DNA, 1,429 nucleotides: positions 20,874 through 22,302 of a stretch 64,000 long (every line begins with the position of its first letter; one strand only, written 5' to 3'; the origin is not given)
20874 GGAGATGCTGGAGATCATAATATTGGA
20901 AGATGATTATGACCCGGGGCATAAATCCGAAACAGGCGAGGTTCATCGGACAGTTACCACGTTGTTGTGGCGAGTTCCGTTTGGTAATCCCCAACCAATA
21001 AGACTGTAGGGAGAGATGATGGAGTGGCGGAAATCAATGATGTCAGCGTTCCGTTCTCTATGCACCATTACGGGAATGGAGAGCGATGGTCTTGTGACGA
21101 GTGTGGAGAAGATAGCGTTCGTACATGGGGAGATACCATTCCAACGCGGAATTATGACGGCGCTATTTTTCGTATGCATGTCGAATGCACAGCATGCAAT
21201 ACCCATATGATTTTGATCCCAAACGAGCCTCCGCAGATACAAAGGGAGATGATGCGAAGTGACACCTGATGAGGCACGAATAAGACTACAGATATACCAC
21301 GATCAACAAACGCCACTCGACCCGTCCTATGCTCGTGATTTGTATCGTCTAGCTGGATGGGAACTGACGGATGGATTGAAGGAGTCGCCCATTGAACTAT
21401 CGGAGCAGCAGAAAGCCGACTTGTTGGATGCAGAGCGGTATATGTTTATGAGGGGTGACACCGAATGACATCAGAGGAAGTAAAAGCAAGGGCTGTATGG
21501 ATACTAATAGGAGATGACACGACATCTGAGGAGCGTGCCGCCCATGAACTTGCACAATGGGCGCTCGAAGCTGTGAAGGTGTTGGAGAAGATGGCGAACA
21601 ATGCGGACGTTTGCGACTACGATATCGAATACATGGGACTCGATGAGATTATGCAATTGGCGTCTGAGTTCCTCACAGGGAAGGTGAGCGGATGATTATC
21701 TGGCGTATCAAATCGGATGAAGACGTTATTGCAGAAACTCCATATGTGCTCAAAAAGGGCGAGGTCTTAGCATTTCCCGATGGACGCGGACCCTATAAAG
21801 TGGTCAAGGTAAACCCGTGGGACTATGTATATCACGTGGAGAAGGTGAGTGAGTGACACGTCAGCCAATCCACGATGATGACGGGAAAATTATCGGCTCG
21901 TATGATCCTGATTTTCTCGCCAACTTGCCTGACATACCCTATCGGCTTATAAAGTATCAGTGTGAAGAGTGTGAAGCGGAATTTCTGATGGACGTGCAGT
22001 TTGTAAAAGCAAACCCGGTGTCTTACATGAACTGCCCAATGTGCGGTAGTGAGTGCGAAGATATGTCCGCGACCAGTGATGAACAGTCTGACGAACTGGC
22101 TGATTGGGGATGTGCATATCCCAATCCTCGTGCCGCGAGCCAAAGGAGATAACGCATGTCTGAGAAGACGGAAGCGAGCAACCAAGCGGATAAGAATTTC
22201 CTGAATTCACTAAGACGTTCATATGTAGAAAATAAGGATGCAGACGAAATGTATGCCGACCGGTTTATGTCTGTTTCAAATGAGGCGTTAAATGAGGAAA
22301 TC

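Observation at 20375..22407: XRE-led operon of seven translationally coupled small acidic / zinc-ribbon proteins: candidate anti-defence or host-takeover island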

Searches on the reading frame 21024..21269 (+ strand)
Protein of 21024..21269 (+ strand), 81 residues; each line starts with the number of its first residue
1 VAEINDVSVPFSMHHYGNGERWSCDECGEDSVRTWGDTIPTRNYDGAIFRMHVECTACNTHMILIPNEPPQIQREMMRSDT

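Call 7: search_protein_families(library=pfam, proteins=[window:21024-21269:+], max_evalue=1)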
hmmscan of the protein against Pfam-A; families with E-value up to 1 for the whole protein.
window:21024-21269:+ (81 aa): 2 families
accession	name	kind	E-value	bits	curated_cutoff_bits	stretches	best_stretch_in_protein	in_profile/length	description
PF25208.1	DUF7838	-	0.0031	17.8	28.5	1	15-36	27-48/55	Domain of unknown function (DUF7838)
PF17102.10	Stealth_CR3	-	0.05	14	24.2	1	5-16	35-46/49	Stealth protein CR3, conserved region 3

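Call 8: search_protein_families(library=phrogs, proteins=[window:21024-21269:+], max_evalue=1)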
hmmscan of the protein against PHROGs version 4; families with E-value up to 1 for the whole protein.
window:21024-21269:+ (81 aa): 3 families
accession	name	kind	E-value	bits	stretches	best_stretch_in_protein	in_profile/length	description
phrog_1305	-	DNA, RNA and nucleotide metabolism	0.034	14.5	1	22-65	17-62/226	DNA binding protein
phrog_1315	-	unknown function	0.095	13.9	1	22-64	7-46/108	-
phrog_6601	-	unknown function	0.27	12.1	1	37-62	8-28/55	-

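Call 22: search_protein_families(library=padloc, proteins=[window:21024-21269:+], max_evalue=1)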
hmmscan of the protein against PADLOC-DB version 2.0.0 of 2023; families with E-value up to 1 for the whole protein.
window:21024-21269:+ (81 aa): 0 families

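Call 23: search_protein_families(library=ncbifam, proteins=[window:21024-21269:+], max_evalue=1)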
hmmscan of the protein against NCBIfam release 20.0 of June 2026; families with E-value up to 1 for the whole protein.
window:21024-21269:+ (81 aa): 0 families

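Call 66: search_protein_families(library=pfam, proteins=[L030:1238-1498:+, L030:1505-1834:+], max_evalue=0.01)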
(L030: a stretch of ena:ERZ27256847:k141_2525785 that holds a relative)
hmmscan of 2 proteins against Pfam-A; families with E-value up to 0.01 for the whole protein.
L030:1238-1498:+ (86 aa): 1 family
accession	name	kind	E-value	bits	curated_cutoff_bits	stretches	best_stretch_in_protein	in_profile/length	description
PF18912.6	DZR_2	-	0.0024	18.1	27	0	45-67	34-56/56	Double zinc ribbon domain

L030:1505-1834:+ (109 aa): 0 families

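Call 94: search_solved_structures(query=window:21024-21269:+, max_evalue=1)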
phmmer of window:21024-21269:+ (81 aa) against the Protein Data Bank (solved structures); distinct sequences matched with E-value up to 1: 2.
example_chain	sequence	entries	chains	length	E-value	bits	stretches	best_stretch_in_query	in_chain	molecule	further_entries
9fhl_Y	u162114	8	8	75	0.47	13.6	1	13-29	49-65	Small ribosomal subunit protein eS31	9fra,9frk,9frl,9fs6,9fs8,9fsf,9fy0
2cot_A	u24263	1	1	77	0.81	12.9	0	18-32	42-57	Zinc finger protein 435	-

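Call 102: find_related_loci(query=window:21024-21269:+, collection=viral_contigs, flank=5000)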
Query window:21024-21269:+ (81 aa) in viral_contigs; peptide patterns used: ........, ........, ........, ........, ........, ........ (x = any residue, [..] = any of these).
13 stretches matched a pattern, but none encodes a relative of the query by tblastn (E <= 1e-3).

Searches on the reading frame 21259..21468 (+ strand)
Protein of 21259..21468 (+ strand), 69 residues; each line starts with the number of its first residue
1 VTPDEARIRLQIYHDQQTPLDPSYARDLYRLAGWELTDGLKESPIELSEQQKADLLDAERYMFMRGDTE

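Call 7: search_protein_families(library=pfam, proteins=[window:21259-21468:+], max_evalue=1)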
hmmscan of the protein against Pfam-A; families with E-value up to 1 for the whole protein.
window:21259-21468:+ (69 aa): 0 families

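Call 8: search_protein_families(library=phrogs, proteins=[window:21259-21468:+], max_evalue=1)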
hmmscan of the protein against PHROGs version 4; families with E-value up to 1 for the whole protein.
window:21259-21468:+ (69 aa): 0 families

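Call 22: search_protein_families(library=padloc, proteins=[window:21259-21468:+], max_evalue=1)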
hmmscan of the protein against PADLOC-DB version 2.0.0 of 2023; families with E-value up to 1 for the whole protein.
window:21259-21468:+ (69 aa): 0 families

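Call 23: search_protein_families(library=ncbifam, proteins=[window:21259-21468:+], max_evalue=1)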
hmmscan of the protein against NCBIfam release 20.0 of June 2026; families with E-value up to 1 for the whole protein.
window:21259-21468:+ (69 aa): 0 families

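Call 66: search_protein_families(library=pfam, proteins=[L030:1238-1498:+, L030:1505-1834:+], max_evalue=0.01)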
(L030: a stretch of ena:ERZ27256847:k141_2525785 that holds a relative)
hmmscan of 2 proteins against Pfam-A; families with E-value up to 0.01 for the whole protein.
L030:1238-1498:+ (86 aa): 1 family
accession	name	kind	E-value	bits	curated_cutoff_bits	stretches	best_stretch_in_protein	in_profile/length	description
PF18912.6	DZR_2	-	0.0024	18.1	27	0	45-67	34-56/56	Double zinc ribbon domain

L030:1505-1834:+ (109 aa): 0 families

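Call 95: search_solved_structures(query=window:21259-21468:+, max_evalue=1)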
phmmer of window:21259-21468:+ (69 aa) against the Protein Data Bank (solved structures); distinct sequences matched with E-value up to 1: 2.
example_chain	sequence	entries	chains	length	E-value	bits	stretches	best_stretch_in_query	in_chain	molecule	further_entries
1ki9_A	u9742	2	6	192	0.36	14.6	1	14-47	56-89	adenylate kinase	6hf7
3h86_B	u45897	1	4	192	0.94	13.2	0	14-48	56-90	Adenylate kinase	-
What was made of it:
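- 21259..21468 (+): o4, 69 aa, acidic (pI 4.5), orphan. No family or PDB match (calls 7, 8, 95).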

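Call 103: find_related_loci(query=window:21259-21468:+, collection=viral_contigs, flank=5000)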
Query window:21259-21468:+ (69 aa) in viral_contigs; peptide patterns used: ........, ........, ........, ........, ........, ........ (x = any residue, [..] = any of these).
24 stretches matched a pattern, but none encodes a relative of the query by tblastn (E <= 1e-3).
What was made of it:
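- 21259..21468 (+): No close relative in IMG/VR (call 103).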

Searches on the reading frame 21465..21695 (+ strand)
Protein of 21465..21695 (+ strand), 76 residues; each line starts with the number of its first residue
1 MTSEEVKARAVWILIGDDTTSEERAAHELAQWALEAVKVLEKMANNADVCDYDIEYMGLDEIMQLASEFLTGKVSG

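Call 7: search_protein_families(library=pfam, proteins=[window:21465-21695:+], max_evalue=1)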
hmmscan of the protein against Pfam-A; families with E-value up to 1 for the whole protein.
window:21465-21695:+ (76 aa): 0 families

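Call 8: search_protein_families(library=phrogs, proteins=[window:21465-21695:+], max_evalue=1)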
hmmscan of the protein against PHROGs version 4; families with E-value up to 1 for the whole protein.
window:21465-21695:+ (76 aa): 1 family
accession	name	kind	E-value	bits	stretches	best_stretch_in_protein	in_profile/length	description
phrog_36841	-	unknown function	0.19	12.8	1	12-76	9-71/85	-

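Call 22: search_protein_families(library=padloc, proteins=[window:21465-21695:+], max_evalue=1)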
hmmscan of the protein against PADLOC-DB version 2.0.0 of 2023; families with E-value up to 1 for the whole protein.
window:21465-21695:+ (76 aa): 0 families

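Call 23: search_protein_families(library=ncbifam, proteins=[window:21465-21695:+], max_evalue=1)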
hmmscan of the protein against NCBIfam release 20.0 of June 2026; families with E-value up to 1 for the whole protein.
window:21465-21695:+ (76 aa): 1 family
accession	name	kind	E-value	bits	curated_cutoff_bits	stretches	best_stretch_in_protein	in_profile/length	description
TIGR04158.1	rSAM_MIA_synth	equivalog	0.059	12.1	400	1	5-50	6-51/368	3-methyl-2-indolic acid synthase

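Call 66: search_protein_families(library=pfam, proteins=[L030:1238-1498:+, L030:1505-1834:+], max_evalue=0.01)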
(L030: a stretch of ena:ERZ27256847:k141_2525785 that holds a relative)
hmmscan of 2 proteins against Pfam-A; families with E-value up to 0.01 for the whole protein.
L030:1238-1498:+ (86 aa): 1 family
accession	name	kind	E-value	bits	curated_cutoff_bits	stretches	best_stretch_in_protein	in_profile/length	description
PF18912.6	DZR_2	-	0.0024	18.1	27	0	45-67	34-56/56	Double zinc ribbon domain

L030:1505-1834:+ (109 aa): 0 families

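Call 71: find_homologous_proteins(query=window:21465-21695:+, max_evalue=0.01)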
Query window:21465-21695:+ (76 aa): 1 proteins with E <= 0.01 among 2 candidates.
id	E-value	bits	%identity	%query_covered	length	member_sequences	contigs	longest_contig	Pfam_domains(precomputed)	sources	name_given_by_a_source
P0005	9.4e-42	157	100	100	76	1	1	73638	-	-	-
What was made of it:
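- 21465..21695 (+): o5, 76 aa, the most acidic after o7 (pI 4.2, net -10), orphan. The only hit among 5.8 billion clusters is itself (call 71).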

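Call 96: search_solved_structures(query=window:21465-21695:+, max_evalue=1)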
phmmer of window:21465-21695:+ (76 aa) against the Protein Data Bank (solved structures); distinct sequences matched with E-value up to 1: 0.
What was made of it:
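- On DNA-mimic anti-restriction proteins (Ocr/ArdA type): There is no sequence homology (calls 7, 8, 95, 96).
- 21465..21695 (+): No PDB, Pfam or PHROG match (calls 7, 8, 96).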

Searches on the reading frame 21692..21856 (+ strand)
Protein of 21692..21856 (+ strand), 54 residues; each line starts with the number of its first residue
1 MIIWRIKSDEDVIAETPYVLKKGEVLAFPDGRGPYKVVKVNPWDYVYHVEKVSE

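Call 7: search_protein_families(library=pfam, proteins=[window:21692-21856:+], max_evalue=1)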
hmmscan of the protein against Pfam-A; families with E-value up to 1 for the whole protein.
window:21692-21856:+ (54 aa): 0 families

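Call 8: search_protein_families(library=phrogs, proteins=[window:21692-21856:+], max_evalue=1)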
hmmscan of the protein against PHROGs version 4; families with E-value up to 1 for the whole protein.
window:21692-21856:+ (54 aa): 1 family
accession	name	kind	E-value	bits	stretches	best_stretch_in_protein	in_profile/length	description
phrog_6513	-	unknown function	0.084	13.5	1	12-30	22-40/69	-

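Call 22: search_protein_families(library=padloc, proteins=[window:21692-21856:+], max_evalue=1)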
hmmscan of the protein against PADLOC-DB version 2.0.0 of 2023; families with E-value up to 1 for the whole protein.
window:21692-21856:+ (54 aa): 0 families

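Call 23: search_protein_families(library=ncbifam, proteins=[window:21692-21856:+], max_evalue=1)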
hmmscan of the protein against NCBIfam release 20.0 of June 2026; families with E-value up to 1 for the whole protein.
window:21692-21856:+ (54 aa): 0 families

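Call 66: search_protein_families(library=pfam, proteins=[L030:1238-1498:+, L030:1505-1834:+], max_evalue=0.01)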
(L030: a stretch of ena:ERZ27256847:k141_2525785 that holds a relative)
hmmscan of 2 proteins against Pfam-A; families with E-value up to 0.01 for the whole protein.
L030:1238-1498:+ (86 aa): 1 family
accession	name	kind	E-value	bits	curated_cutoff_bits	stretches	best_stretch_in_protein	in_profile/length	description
PF18912.6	DZR_2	-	0.0024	18.1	27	0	45-67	34-56/56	Double zinc ribbon domain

L030:1505-1834:+ (109 aa): 0 families

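Call 97: search_solved_structures(query=window:21692-21856:+, max_evalue=1)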
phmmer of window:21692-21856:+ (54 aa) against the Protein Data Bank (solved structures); distinct sequences matched with E-value up to 1: 0.

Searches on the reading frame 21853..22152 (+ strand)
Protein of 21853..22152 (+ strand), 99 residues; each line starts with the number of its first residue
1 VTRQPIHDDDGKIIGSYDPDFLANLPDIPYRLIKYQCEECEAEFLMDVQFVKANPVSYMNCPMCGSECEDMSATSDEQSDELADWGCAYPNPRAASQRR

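Call 7: search_protein_families(library=pfam, proteins=[window:21853-22152:+], max_evalue=1)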
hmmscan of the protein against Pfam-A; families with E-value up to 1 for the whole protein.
window:21853-22152:+ (99 aa): 6 families
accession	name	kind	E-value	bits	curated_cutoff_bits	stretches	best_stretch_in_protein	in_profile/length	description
PF05129.18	Zn_ribbon_Elf1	-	0.003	18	29.8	1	34-74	22-62/79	Transcription elongation factor Elf1 like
PF10235.14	Cript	-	0.032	15.3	25.5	1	29-75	40-87/90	Microtubule-associated protein CRIPT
PF01155.25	HypA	-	0.044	14.2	28.9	1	33-71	69-99/112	Hydrogenase/urease nickel incorporation, metallochaperone, hypA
PF23548.1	Zn_ribbon_FGT1_2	-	0.084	12.9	27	0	60-67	22-29/35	FORGETTER1 second zinc ribbon domain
PF09723.15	Zn_ribbon_8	-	0.11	12.9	34.4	1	34-68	5-37/41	Zinc ribbon domain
PF08274.17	Zn_Ribbon_YjdM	-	0.7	10.4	30.8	0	36-67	4-28/30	PhnA Zinc-Ribbon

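Call 8: search_protein_families(library=phrogs, proteins=[window:21853-22152:+], max_evalue=1)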
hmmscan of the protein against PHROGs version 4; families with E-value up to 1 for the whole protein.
window:21853-22152:+ (99 aa): 14 families
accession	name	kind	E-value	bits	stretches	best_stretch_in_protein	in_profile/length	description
phrog_6422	-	moron, auxiliary metabolic gene and host takeover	0.0001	23.6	1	33-80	6-52/120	Lar-like restriction alleviation protein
phrog_4875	-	unknown function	0.00055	21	1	33-69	11-41/77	-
phrog_35669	-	unknown function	0.0067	18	1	34-72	31-72/111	-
phrog_6504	-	unknown function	0.011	16.9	0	59-81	8-30/61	-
phrog_2945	-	unknown function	0.011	16.6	1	52-80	3-31/68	-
phrog_15827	-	unknown function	0.018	16.3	1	34-69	7-44/73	-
phrog_8506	-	unknown function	0.018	16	1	60-77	5-21/71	-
phrog_14808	-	unknown function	0.068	14.1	1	34-81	17-67/71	-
phrog_1315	-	unknown function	0.093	14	1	33-67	5-43/108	-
phrog_17723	-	unknown function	0.11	13.5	0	59-67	5-13/47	-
phrog_5602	-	unknown function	0.12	13.1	1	36-69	20-53/60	-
phrog_6332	-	unknown function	0.17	12.8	1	57-70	6-19/60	-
phrog_1076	-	transcription regulation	0.21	11.9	1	32-77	93-136/339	FmdB-like transcriptional regulator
phrog_3786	-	unknown function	0.45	11.5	0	43-83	19-59/86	-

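Call 15: find_related_loci(query=window:21853-22152:+, collection=viral_contigs, flank=6000)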
Query window:21853-22152:+ (99 aa) in viral_contigs; peptide patterns used: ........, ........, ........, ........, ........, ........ (x = any residue, [..] = any of these).
6 stretches matched a pattern, but none encodes a relative of the query by tblastn (E <= 1e-3).

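Call 22: search_protein_families(library=padloc, proteins=[window:21853-22152:+], max_evalue=1)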
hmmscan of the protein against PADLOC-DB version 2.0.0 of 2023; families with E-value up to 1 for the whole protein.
window:21853-22152:+ (99 aa): 1 family
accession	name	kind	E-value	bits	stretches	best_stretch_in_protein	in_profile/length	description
PDLC04447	PDC-M14A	-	1.2e-05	23.7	1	33-77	18-62/152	-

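Call 23: search_protein_families(library=ncbifam, proteins=[window:21853-22152:+], max_evalue=1)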
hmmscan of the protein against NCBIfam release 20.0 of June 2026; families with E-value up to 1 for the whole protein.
window:21853-22152:+ (99 aa): 9 families
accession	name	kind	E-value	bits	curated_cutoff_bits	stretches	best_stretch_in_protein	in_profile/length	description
TIGR03655.1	anti_R_Lar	subfamily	0.015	15.6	39.6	0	60-87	3-31/55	Lar family restriction alleviation protein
NF001607.0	PRK00398.1-4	equivalog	0.022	14.5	89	1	35-67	10-37/53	DNA-directed RNA polymerase subunit P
NF001629.0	PRK00415.1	equivalog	0.027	14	70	1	31-67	11-42/62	30S ribosomal protein S27e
TIGR00100.1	hypA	equivalog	0.072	13.1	88.1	1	31-73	67-102/116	hydrogenase maturation nickel metallochaperone HypA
NF041795.1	Brz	equivalog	0.093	13.1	100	0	55-68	2-15/60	transcriptional regulator Brz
TIGR03129.1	one_C_dehyd_B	equivalog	0.093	11.2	327.8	1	59-89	2-32/421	formylmethanofuran dehydrogenase subunit B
NF008993.0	PRK12336.1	equivalog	0.1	12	243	1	36-68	101-130/203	translation initiation factor IF-2 subunit beta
TIGR02605.1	CxxC_CxxC_SSSS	subfamily_domain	0.16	12.1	31.3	1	34-68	5-37/52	FmdB family zinc ribbon protein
NF047912.1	ECs_2282_CxxC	subfamily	0.21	11.5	37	1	33-67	1-36/60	ECs_2282 family putative zinc-binding protein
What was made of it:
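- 21853..22152 (+): o7, 99 aa. It has a conserved N-terminal segment, a zinc ribbon (C37xxC40...C61xxC64), an acidic linker and a WGCAYPN motif. Its C-terminal tail has been replaced. Sub-threshold Lar-like and PDC-M14A zinc-ribbon hits (calls 8, 22, 23).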

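Call 42: find_homologous_proteins(query=window:21853-22152:+, max_evalue=0.01)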
Query window:21853-22152:+ (99 aa): 4 proteins with E <= 0.01 among 4 candidates.
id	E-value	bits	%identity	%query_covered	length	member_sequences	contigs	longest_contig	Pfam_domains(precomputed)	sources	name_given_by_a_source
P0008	3.4e-63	228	99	100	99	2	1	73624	-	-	-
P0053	3.4e-44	167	78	96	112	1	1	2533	-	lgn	-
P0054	7.0e-29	118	56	97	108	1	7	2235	-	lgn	-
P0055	5.0e-28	115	59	92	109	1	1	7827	-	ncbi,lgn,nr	ncbi:MAG: hypothetical protein K6T83_14355 [Alicyclobacillus sp.]|nr:hypothetical protein [Alicyclob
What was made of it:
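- Presence is extremely patchy. o5 is an orphan and o7 has three homologue clusters (calls 42, 71).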

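Call 43: find_encoding_contigs(protein=P0055, flank=8000)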
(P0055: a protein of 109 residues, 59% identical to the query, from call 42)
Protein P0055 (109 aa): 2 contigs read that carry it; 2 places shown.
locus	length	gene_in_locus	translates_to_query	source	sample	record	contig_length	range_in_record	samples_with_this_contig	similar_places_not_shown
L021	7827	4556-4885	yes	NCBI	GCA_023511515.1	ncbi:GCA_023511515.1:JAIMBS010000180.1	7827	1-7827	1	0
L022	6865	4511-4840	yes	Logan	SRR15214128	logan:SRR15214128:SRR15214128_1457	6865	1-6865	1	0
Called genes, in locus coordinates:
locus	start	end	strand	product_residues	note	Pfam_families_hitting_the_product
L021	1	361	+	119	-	?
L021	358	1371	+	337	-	PF07505:DUF5131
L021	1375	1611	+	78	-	-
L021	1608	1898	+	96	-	-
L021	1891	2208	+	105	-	-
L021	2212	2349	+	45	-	-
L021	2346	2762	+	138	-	-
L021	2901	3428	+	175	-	PF03838:RecU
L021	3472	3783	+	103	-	-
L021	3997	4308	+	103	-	-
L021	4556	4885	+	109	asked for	-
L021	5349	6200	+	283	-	PF08401:ArdcN, PF18818:MPTase-PolyVal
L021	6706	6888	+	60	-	PF03869:Arc, PF22513:FitA-like_RHH (weak)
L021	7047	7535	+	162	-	PF04002:RadC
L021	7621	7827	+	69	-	?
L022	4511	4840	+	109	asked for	-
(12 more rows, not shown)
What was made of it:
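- An o7 homologue lies about 0.5 kb upstream of an ArdC-N/MPTase gene and near RadC in an Alicyclobacillus MAG (call 43).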

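Call 44: find_encoding_contigs(protein=P0053, flank=5000)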
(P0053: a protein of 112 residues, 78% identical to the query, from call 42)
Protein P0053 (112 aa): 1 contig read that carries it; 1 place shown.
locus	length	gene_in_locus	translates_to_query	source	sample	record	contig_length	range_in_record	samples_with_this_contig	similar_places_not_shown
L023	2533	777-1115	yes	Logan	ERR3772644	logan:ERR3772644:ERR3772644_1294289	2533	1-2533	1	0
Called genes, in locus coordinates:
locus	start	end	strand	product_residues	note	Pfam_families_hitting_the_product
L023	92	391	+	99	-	PF01381:HTH_3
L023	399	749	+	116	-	-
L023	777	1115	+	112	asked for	-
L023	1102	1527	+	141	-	-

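Call 45: find_encoding_contigs(protein=P0054, flank=5000)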
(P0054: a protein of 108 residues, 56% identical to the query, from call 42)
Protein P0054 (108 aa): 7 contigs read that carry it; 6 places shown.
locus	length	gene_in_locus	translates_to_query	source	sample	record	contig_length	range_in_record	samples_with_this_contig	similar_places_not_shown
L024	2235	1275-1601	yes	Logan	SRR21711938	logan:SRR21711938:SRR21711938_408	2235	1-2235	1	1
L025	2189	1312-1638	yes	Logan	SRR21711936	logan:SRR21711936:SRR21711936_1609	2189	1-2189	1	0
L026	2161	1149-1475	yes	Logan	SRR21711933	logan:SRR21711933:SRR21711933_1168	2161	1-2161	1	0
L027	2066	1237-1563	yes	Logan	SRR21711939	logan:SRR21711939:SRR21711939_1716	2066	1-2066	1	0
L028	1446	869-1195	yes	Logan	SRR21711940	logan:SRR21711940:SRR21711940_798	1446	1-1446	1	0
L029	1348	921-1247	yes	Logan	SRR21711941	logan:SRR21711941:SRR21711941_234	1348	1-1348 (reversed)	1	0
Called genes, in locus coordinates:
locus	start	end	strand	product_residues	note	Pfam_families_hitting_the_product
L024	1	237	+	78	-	?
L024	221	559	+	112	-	-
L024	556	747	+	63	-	-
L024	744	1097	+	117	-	-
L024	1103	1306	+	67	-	-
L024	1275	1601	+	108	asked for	-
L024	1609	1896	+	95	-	-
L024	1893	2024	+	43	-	-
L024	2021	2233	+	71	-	?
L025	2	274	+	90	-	?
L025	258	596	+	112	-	-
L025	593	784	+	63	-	-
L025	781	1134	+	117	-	-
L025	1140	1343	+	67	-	-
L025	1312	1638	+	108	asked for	-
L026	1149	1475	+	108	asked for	-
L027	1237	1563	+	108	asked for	-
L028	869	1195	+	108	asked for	-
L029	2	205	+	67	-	?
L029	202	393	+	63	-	-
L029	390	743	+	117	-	-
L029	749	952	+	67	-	-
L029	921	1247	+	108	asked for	-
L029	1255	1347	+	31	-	?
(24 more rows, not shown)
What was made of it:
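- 21853..22152 (+): Contexts L021-L029 (calls 43-45).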

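Call 66: search_protein_families(library=pfam, proteins=[L023:399-749:+, L023:1087-1527:+, L030:1238-1498:+, L030:1505-1834:+], max_evalue=0.01)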
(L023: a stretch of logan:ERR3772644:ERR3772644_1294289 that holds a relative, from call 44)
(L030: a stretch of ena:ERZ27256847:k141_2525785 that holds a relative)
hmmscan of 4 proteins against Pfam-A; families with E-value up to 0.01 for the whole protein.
L023:399-749:+ (116 aa): 0 families

L023:1087-1527:+ (146 aa): 1 family
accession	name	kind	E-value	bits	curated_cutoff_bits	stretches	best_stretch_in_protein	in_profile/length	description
PF14354.12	Lar_restr_allev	-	0.0016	19.1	28.6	0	30-69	8-47/58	Restriction alleviation protein Lar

L030:1238-1498:+ (86 aa): 1 family
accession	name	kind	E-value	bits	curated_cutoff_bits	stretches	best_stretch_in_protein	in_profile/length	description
PF18912.6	DZR_2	-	0.0024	18.1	27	0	45-67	34-56/56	Double zinc ribbon domain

L030:1505-1834:+ (109 aa): 0 families

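Call 74: predict_structure(alignment_id=A3)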
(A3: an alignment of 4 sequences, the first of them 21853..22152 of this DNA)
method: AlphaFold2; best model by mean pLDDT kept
length: 99 residues; sequences in the alignment: 4
mean_pLDDT: 54.7   pTM: 0.37
mean pLDDT of the five models: 54.7, 53.1, 50.1, 48.0, 46.5
residues with pLDDT >= 90: 0; 70-90: 0; 50-70: 82; < 50: 17
segments of 3 or more residues with pLDDT < 50: 85-99
pLDDT, mean of each block of 10 residues (from residue 1): 56 56 55 61 59 61 62 57 47 29
secondary structure, 60 per line:
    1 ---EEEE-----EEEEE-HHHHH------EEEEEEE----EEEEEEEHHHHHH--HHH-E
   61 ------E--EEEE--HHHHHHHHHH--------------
elements in order: E4-7 E13-17 H19-23 E30-36 E41-47 H48-53 E70-73 H76-85
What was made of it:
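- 21853..22152 (+): The AF2 model is unusable (pLDDT 55, call 74).
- Tried and rejected: The AF2 model of o7 from 4 sequences had pLDDT 55, so no fold search was run on it (call 74).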

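Call 98: search_solved_structures(query=A3, max_evalue=1)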
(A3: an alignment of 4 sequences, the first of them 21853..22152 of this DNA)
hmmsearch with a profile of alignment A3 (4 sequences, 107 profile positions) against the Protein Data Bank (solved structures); distinct sequences matched with E-value up to 1: 11.
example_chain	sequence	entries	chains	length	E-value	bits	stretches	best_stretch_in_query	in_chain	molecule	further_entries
1wii_A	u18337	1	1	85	0.045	17.2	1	34-86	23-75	Hypothetical UPF0222 protein MGC4549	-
9er2_O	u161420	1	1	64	0.051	17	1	34-86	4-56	Transcription elongation factor 1 homolog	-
8b3d_M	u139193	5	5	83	0.063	16.7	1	34-86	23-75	Transcription elongation factor 1 homolog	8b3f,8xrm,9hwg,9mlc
9bz0_M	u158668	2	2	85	0.067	16.6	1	34-86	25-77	Transcription elongation factor 1 homolog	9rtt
9fd2_f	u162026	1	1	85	0.067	16.6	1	34-86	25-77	Transcription elongation factor 1 homolog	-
5gpy_A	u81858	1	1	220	0.2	15.1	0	16-37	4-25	General transcription factor IIE subunit 1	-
8byq_W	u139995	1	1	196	0.22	15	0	16-37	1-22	General transcription factor IIE subunit 1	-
24qp_Q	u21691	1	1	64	0.48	13.9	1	33-85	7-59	Transcription elongation factor 1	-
9sv6_U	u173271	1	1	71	0.55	13.7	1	33-85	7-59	Transcription elongation factor 1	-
8tvy_O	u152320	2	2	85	0.64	13.5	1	33-85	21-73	Transcription elongation factor 1 homolog | Transcription elongation factor 1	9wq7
8f9x_A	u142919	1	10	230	0.74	13.3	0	43-89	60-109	Cyclase family protein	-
